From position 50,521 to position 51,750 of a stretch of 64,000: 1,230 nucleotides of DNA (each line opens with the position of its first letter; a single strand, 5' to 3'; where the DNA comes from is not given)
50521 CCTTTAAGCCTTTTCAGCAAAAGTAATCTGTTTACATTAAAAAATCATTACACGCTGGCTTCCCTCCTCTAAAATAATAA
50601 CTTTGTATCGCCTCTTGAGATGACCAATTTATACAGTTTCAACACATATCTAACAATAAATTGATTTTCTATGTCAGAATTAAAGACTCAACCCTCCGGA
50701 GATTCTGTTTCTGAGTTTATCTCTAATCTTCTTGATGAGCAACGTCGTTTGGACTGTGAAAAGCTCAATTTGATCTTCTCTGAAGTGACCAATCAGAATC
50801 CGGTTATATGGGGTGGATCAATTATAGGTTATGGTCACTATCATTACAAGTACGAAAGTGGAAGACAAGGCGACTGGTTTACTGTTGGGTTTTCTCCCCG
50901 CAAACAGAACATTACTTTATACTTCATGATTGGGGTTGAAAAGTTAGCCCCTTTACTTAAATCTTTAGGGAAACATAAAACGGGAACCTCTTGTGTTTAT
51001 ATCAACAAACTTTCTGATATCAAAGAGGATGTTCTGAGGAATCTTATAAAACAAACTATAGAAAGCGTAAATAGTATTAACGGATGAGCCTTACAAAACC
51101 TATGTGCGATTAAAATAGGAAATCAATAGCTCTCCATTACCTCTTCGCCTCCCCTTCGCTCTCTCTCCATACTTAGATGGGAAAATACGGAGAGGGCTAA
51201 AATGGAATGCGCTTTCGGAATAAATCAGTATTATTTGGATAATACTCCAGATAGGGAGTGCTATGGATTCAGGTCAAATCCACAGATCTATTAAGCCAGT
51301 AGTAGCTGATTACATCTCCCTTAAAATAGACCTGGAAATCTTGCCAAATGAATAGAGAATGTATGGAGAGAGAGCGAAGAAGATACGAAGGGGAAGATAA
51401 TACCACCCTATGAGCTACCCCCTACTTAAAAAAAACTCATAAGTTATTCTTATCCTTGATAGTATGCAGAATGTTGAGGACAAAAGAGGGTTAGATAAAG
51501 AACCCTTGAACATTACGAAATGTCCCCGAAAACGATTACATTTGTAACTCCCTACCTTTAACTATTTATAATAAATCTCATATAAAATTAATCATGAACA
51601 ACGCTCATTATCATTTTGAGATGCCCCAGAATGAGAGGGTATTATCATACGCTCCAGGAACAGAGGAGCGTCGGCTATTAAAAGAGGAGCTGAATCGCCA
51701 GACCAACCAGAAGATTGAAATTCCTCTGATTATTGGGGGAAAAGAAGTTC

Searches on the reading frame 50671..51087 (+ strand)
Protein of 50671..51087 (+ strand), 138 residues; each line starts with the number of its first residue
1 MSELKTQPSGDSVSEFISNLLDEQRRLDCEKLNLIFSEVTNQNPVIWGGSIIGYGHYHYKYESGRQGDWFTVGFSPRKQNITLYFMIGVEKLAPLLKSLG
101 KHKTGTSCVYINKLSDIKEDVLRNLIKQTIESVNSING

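Call 54: find_encoding_contigs(protein=window:50671-51087:+, flank=3000, max_places=10)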
Protein window:50671-51087:+ (138 aa): 23 contigs read that carry it; 10 places shown.
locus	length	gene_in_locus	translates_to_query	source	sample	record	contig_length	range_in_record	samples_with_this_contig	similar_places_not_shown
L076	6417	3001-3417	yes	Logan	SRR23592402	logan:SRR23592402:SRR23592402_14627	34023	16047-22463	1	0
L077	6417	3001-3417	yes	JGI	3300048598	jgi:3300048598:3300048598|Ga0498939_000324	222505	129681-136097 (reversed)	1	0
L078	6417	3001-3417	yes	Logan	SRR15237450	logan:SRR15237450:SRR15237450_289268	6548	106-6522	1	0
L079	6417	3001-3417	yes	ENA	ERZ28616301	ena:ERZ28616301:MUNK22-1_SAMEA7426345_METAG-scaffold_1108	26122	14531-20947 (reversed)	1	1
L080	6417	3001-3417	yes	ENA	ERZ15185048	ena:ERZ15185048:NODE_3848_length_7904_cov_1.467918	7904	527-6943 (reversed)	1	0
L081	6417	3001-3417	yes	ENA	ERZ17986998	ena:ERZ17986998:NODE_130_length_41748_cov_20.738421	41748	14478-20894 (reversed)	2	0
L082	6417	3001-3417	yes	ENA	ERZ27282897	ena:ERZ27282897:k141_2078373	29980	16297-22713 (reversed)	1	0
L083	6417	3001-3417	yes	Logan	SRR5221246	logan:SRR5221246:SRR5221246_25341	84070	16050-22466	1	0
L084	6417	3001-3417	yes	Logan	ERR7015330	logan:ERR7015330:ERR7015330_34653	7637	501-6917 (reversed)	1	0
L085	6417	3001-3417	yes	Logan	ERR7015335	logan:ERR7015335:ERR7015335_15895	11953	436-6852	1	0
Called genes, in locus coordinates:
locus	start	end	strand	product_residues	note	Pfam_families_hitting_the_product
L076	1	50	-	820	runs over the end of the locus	PF13620:CarboxypepD_reg (weak), PF13715:CarbopepD_reg_2, PF18939:DUF5686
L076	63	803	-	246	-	PF00005:ABC_tran, PF13304:AAA_21 (weak)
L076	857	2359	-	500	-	PF18940:DUF5687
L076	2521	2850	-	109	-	PF01503:PRA-PH (weak), PF03819:MazG, PF12643:MazG-like (weak)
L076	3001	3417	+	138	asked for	PF08818:DUF1801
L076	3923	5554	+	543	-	PF00171:Aldedh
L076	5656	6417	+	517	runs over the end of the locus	PF00171:Aldedh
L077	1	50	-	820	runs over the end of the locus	PF13620:CarboxypepD_reg (weak), PF13715:CarbopepD_reg_2, PF18939:DUF5686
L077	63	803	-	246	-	PF00005:ABC_tran, PF13304:AAA_21 (weak)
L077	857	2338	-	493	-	PF18940:DUF5687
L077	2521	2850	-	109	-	PF01503:PRA-PH (weak), PF03819:MazG, PF12643:MazG-like (weak)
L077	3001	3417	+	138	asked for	PF08818:DUF1801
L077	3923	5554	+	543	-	PF00171:Aldedh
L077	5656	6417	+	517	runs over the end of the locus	PF00171:Aldedh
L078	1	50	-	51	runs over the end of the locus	?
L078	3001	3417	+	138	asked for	PF08818:DUF1801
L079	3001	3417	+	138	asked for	PF08818:DUF1801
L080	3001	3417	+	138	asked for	PF08818:DUF1801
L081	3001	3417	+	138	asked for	PF08818:DUF1801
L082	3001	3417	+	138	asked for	PF08818:DUF1801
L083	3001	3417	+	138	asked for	PF08818:DUF1801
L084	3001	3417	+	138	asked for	PF08818:DUF1801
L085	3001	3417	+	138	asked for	PF08818:DUF1801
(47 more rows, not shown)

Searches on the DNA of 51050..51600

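Call 79: search_rna_families(source=window, start=51050, end=51600, threshold=evalue, max_evalue=1)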
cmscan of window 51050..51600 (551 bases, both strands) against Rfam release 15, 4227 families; matches with E-value up to 1: 4.
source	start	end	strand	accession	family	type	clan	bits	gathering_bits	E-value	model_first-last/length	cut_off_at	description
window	51131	51397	-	RF04209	MIR7533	Gene; miRNA;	-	20.3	230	0.089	1-249/249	no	MIR7533 microRNA precursor family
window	51148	51211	+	RF00736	mir-320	Gene; miRNA;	-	19.3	55.5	0.1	1-76/76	no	mir-320 microRNA precursor family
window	51054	51213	-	RF01639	ceN49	Gene; snRNA; snoRNA; HACA-box;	-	18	65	0.29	1-134/134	no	Caenorhabditis snoRNA ceN49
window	51137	51400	+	RF04209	MIR7533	Gene; miRNA;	-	16.6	230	0.71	1-249/249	no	MIR7533 microRNA precursor family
